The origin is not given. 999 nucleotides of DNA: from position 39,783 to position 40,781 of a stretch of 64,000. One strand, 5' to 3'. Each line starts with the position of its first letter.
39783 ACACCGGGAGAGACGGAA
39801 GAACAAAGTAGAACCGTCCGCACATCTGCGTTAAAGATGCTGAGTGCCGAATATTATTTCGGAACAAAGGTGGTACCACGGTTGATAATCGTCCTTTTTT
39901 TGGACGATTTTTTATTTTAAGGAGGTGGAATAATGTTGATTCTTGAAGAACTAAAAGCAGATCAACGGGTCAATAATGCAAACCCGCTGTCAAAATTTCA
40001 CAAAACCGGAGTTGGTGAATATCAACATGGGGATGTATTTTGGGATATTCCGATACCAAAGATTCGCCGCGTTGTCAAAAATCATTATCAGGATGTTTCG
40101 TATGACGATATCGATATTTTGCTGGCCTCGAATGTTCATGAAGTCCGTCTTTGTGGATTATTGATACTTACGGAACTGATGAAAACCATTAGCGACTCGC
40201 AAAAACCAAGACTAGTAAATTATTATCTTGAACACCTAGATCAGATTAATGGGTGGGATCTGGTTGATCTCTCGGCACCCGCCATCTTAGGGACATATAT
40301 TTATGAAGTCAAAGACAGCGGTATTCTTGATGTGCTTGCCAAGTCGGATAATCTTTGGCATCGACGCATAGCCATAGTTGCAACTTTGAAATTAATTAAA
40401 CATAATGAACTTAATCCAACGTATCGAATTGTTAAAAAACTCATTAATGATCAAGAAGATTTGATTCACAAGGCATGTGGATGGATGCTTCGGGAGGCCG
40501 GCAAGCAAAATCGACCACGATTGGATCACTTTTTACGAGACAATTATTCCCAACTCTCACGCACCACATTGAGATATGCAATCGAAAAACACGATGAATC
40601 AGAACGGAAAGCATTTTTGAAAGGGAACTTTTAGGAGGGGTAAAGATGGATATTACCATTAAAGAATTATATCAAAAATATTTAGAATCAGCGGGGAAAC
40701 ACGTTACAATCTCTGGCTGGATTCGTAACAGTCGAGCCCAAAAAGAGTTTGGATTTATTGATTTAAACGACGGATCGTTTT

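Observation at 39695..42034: Asn-type T-box leader controlling an unusual two-gene operon: AlkD-like DNA glycosylase plus asnS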

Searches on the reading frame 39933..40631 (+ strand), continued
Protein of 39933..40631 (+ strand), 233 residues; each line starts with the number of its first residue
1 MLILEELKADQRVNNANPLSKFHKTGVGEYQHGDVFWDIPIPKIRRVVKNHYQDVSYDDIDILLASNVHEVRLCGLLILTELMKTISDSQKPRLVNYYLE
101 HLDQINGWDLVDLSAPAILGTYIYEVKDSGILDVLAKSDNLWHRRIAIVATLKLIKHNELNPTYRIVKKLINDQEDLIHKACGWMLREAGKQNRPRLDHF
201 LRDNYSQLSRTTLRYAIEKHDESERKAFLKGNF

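Call 16: search_solved_structures(query=window:39933-40631:+, show_alignments=3, max_evalue=0.001)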
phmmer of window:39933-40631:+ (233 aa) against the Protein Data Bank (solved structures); distinct sequences matched with E-value up to 0.001: 6.
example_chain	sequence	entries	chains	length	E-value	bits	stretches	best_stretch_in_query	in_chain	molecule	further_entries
3jx7_A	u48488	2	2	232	5.5e-09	39.4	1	69-215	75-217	alkylpurine DNA glycosylase AlkD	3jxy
3jxz_A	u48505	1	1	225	5.7e-09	39.3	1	69-214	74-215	alkylpurine DNA glycosylase AlkD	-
3jy1_A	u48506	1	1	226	5.8e-09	39.3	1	69-214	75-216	alkylpurine DNA glycosylase AlkD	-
3bvs_A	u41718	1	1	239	5.9e-09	39.3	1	69-215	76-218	Alkylpurine DNA Glycosylase AlkD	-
5cl3_A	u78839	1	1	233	6e-09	39.2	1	69-214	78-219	AlkD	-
5cl4_A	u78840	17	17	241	6.1e-09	39.2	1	69-215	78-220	AlkD | DNA-7-methylguanine glycosylase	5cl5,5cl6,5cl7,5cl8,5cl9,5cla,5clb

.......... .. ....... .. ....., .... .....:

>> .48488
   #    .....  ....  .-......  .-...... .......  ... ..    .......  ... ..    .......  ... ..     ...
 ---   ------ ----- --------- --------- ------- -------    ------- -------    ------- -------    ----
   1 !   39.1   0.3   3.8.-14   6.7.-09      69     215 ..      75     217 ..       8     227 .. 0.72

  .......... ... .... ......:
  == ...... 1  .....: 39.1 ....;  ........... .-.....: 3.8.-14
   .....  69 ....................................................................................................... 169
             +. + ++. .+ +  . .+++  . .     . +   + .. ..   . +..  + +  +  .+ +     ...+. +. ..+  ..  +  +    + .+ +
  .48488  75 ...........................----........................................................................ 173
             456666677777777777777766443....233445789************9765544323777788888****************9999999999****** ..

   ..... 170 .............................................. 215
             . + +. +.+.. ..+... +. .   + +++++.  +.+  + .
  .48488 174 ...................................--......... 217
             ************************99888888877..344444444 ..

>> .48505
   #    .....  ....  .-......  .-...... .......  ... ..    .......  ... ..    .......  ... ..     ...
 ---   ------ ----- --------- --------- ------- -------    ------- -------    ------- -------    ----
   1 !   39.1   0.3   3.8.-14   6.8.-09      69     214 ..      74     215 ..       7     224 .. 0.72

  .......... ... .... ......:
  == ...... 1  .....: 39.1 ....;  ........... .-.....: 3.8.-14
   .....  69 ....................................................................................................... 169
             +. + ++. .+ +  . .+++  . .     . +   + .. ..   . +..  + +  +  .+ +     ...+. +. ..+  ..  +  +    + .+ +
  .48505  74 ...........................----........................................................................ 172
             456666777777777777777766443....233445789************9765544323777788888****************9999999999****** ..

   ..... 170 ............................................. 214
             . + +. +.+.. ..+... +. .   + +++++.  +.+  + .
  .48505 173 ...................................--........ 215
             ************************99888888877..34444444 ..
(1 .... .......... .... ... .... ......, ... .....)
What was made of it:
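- On AlkD / PF08713 DNA alkylation repair glycosylases: W108, D112 and W184 align to them (call 16).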

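Call 20: find_related_loci(query=A1, collection=genome_contigs, flank=4000)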
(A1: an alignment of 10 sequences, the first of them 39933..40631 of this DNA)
Query A1 (233 aa) in genome_contigs; peptide patterns used: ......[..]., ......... (x = any residue, [..] = any of these).
600 stretches matched a pattern (row limit reached: there are more); 593 encode a relative of the query (tblastn E <= 1e-3); the best 80 are kept; 80 distinct loci.
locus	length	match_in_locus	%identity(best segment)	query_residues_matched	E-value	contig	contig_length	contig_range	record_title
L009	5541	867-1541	48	3-229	1e-64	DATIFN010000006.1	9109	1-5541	MAG TPA_asm: Nitrosopumilaceae archaeon isolate SMAG_U16396 k141_2111249, whole genome shotgun sequence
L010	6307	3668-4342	47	4-233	4e-64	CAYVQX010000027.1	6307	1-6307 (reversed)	MAG TPA_asm: uncultured Candidatus Saccharibacteria bacterium isolate SRP135725_co1_167 genome assembly, contig: NODE_18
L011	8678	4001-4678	48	6-233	9e-64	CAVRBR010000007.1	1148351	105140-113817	MAG: Terriglobia bacterium isolate MFD09603.bin.2.303 genome assembly, contig: contig_8837, whole genome shotgun sequenc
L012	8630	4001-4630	49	22-233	1e-62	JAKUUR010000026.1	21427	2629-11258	MAG: Candidatus Thioglobus autotrophicus isolate ALOHA_A2.5_138 A2.5-Thioglobus-1_26, whole genome shotgun sequence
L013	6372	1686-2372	46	3-229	2e-61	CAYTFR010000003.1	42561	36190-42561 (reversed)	MAG TPA_asm: uncultured Gammaproteobacteria bacterium isolate binchicken_co275_500 genome assembly, contig: NODE_866_len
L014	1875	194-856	45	16-231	5e-63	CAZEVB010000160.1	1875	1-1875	MAG TPA_asm: uncultured archaeon isolate SRP178699_co2_64 genome assembly, contig: NODE_103163_length_1875_cov_7.453846,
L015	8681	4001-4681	46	3-230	6e-61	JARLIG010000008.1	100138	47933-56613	MAG: Candidatus Paceibacterota bacterium isolate MAG_BO118 MetaBAT2_Bin_118_Oxic_k141_749013, whole genome shotgun seque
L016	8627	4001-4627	47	19-228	8e-61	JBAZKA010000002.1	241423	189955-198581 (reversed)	MAG: Patescibacteria group bacterium isolate SO_2017_LW4_132 scaffold_143_c1_LW137-91_2017, whole genome shotgun sequenc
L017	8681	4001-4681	46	3-229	1e-60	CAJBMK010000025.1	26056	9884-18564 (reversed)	uncultured bacterium isolate Loc090907-8m_bin-552 genome assembly, contig: bin-552:25/88, whole genome shotgun sequence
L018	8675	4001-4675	48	3-229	3e-60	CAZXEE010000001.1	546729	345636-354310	MAG TPA_asm: uncultured Gammaproteobacteria bacterium isolate SRP192927_co4_30 genome assembly, contig: NODE_1_length_54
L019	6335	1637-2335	44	3-231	3e-60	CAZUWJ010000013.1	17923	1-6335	MAG TPA_asm: uncultured Gammaproteobacteria bacterium isolate SRP191223_co1_387 genome assembly, contig: NODE_3051_lengt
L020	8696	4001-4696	45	3-232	3e-60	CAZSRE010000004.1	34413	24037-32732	MAG TPA_asm: Candidatus Woesearchaeota archaeon isolate SRP050083_co3_192 genome assembly, contig: NODE_816_length_34413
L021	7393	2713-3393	47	6-233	7e-60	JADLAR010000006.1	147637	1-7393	MAG: Candidatus Sumerlaeota bacterium isolate SJ135 c_000000136901, whole genome shotgun sequence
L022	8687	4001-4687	45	1-230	7e-60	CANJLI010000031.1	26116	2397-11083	MAG: Deltaproteobacteria bacterium isolate RH-23may17-178 genome assembly, contig: RH-23may17-C13313, whole genome shotg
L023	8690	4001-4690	47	1-230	9e-60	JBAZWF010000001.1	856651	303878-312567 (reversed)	MAG: Candidatus Pacearchaeota archaeon isolate SO_2017_GW1_270 NODE_32_length_856651_cov_3.449720_OW334_2017, whole geno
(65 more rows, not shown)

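Call 45: predict_structure(alignment_id=A1)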
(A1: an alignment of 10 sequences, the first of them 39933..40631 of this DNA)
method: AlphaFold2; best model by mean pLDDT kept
length: 233 residues; sequences in the alignment: 10
mean_pLDDT: 91.9   pTM: 0.88
mean pLDDT of the five models: 91.9, 91.7, 91.3, 91.1, 89.0
residues with pLDDT >= 90: 189; 70-90: 31; 50-70: 5; < 50: 8
segments of 3 or more residues with pLDDT < 50: 14-21
pLDDT, mean of each block of 10 residues (from residue 1): 86 52 69 87 95 94 94 97 95 97 92 97 94 96 97 98 98 95 98 97 96 96 94 89
secondary structure, 60 per line:
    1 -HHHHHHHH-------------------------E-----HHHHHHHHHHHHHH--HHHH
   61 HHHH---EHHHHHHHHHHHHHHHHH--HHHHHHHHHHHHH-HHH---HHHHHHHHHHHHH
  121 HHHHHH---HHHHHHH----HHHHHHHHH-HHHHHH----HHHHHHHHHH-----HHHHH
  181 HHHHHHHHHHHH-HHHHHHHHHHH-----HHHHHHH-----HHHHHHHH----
elements in order: H2-9 H41-54 H57-64 H69-85 H88-100 H108-126 H130-136 H141-149 H151-156 H161-170 H176-192 H194-204 H210-216 H222-229
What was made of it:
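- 39933..40634 (+): AlkD-family (PF08713) HEAT-like-repeat DNA glycosylase homologue, 233 aa. AF2 model pLDDT 91.9 (call 45).
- On AlkD / PF08713 DNA alkylation repair glycosylases: AF2 pLDDT 91.9, pTM 0.88, 14 helices (call 45).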

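Call 50: fold_search(model_id=the predicted structure, library=pdb)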
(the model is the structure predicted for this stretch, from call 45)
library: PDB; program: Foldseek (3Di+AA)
matches with E <= 10: 1233; with E <= 0.001: 12
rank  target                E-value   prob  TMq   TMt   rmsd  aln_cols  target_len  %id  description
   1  5clb_A                1.7e-07  1.00  0.74  0.77   3.5       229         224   26  Alkylpurine DNA glycosylase AlkD bound to DNA containing a 3-methyladenine analog (9-mer A) (released 2015-10-28)
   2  5cl3_A                2.0e-07  1.00  0.73  0.74   3.7       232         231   25  Alkylpurine DNA glycosylase AlkD bound to DNA containing a 3-methyladenine analog (100% substrate at 4 hours) (released 2015-10-28)
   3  5uuf_A                2.4e-07  1.00  0.74  0.76   3.6       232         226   26  Bacillus cereus DNA glycosylase AlkD bound to a yatakemycin-adenine nucleobase adduct and DNA containing an abasic sit (released 2017-07-19)
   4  3jxy_A                3.2e-07  1.00  0.73  0.74   3.7       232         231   25  Bacillus cereus Alkylpurine DNA Glycosylase AlkD Bound to DNA Containing a GT Mismatch (released 2010-09-22)
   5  3jx7_A                3.9e-07  1.00  0.72  0.72   3.8       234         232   25  Bacillus cereus alkylpurine DNA glycosylase AlkD bound to DNA containing a 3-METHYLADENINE analog (released 2010-09-22)
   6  3jxz_A                5.3e-07  1.00  0.73  0.75   3.6       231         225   26  Bacillus cereus Alkylpurine DNA Glycosylase AlkD Bound to DNA Containing an Abasic Site (across from T) (released 2010-09-22)
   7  3jy1_A                5.3e-07  1.00  0.73  0.75   3.7       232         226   26  Bacillus cereus Alkylpurine DNA Glycosylase AlkD Bound to DNA Containing an Abasic Site (across from C) (released 2010-09-22)
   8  3bvs                  6.6e-07  1.00  0.73  0.75   3.6       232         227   25  Crystal Structure of Bacillus cereus Alkylpurine DNA Glycosylase AlkD (released 2008-07-15)
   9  2b6c_B                2.9e-06  1.00  0.70  0.75   3.6       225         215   17  Predicted DNA alkylation repair enzyme from Enterococcus faecalis. (released 2005-11-15)
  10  2b6c_A                4.0e-06  1.00  0.71  0.77   3.5       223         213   17  Predicted DNA alkylation repair enzyme from Enterococcus faecalis. (released 2005-11-15)
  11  3l9t                  4.3e-04  1.00  0.54  0.61   5.9       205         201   17  The Crystal Structure of smu.31 from Streptococcus mutans UA159 (released 2011-01-05)
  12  4x8q                  6.7e-04  1.00  0.60  0.67   3.6       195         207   18  X-ray crystal structure of AlkD2 from Streptococcus mutans (released 2015-05-27)
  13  5xzx_A                6.3e-03  0.99  0.28  0.18  12.3       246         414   13  Crystal structure of importin-alpha3 bound to the nuclear localization signal of Ran-binding protein 3 (released 2017-08-09)
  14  4uae_A                1.2e-02  0.93  0.25  0.17  13.7       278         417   10  Importin alpha 3 delta IBB in complex with Influenza PB2 Nuclear Localization Domain (released 2015-02-04)
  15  4fdd_A                1.9e-02  1.00  0.38  0.13   9.8       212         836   18  Crystal structure of KAP beta2-PY-NLS (released 2012-07-18)
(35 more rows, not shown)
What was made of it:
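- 39933..40634 (+): The top Foldseek PDB hits are all B. cereus AlkD, TM 0.72-0.77 (call 50).
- On AlkD / PF08713 DNA alkylation repair glycosylases: The top 8 Foldseek PDB hits are all B. cereus AlkD, TM 0.72-0.77 (call 50).
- The fold is AlkD (call 50).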

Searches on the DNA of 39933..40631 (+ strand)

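Call 13: search_rna_families(sources=[L001, L002, L004], threshold=gathering, show_alignments=3)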
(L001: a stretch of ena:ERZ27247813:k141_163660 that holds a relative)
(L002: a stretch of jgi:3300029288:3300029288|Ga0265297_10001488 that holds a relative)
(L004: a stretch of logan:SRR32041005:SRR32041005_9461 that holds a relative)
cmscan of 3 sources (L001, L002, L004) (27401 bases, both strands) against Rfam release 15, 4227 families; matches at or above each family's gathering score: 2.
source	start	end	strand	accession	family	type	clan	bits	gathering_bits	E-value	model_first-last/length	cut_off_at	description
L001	4954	5156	+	RF00230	T-box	Cis-reg; leader;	-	101.8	93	1.1e-21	1-219/219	no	T-box leader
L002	4758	4962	+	RF00230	T-box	Cis-reg; leader;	-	96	93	3.5e-20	1-219/219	no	T-box leader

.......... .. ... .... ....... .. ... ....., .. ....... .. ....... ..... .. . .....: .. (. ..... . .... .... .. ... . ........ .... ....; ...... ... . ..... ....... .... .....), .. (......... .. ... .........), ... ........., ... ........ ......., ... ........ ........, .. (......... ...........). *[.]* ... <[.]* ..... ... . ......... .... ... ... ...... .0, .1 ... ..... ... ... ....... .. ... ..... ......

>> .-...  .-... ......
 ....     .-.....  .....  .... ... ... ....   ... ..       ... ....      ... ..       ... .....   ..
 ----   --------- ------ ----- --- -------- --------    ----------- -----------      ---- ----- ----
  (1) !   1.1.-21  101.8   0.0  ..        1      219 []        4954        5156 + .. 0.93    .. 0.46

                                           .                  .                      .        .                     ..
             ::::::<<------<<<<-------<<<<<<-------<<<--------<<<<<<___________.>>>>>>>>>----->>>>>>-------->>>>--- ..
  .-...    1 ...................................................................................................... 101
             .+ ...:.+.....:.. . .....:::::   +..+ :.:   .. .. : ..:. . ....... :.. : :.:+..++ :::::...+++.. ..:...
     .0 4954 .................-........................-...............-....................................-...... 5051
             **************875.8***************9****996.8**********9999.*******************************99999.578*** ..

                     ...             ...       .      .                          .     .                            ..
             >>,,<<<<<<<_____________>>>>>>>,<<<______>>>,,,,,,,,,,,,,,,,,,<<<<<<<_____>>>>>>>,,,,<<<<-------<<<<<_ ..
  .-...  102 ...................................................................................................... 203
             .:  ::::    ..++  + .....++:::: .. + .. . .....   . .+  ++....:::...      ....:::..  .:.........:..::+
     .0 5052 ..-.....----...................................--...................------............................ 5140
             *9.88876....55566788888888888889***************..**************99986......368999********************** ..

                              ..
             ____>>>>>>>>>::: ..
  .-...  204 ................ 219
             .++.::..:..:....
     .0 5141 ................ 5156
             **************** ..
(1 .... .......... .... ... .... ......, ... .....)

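Call 17: search_rna_families(sources=[L005, L008, L003], threshold=evalue, max_evalue=0.01, show_alignments=2)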
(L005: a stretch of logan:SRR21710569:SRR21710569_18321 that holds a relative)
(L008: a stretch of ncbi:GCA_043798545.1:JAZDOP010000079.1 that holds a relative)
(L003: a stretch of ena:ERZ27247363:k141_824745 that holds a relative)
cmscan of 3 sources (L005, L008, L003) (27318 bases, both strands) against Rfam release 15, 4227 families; matches with E-value up to 0.01: 2.
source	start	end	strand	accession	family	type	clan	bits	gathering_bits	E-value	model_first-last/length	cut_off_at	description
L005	4761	4965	+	RF00230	T-box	Cis-reg; leader;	-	113.6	93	1e-24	1-219/219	no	T-box leader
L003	2116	2320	+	RF00230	T-box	Cis-reg; leader;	-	96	93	3.4e-20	1-219/219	no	T-box leader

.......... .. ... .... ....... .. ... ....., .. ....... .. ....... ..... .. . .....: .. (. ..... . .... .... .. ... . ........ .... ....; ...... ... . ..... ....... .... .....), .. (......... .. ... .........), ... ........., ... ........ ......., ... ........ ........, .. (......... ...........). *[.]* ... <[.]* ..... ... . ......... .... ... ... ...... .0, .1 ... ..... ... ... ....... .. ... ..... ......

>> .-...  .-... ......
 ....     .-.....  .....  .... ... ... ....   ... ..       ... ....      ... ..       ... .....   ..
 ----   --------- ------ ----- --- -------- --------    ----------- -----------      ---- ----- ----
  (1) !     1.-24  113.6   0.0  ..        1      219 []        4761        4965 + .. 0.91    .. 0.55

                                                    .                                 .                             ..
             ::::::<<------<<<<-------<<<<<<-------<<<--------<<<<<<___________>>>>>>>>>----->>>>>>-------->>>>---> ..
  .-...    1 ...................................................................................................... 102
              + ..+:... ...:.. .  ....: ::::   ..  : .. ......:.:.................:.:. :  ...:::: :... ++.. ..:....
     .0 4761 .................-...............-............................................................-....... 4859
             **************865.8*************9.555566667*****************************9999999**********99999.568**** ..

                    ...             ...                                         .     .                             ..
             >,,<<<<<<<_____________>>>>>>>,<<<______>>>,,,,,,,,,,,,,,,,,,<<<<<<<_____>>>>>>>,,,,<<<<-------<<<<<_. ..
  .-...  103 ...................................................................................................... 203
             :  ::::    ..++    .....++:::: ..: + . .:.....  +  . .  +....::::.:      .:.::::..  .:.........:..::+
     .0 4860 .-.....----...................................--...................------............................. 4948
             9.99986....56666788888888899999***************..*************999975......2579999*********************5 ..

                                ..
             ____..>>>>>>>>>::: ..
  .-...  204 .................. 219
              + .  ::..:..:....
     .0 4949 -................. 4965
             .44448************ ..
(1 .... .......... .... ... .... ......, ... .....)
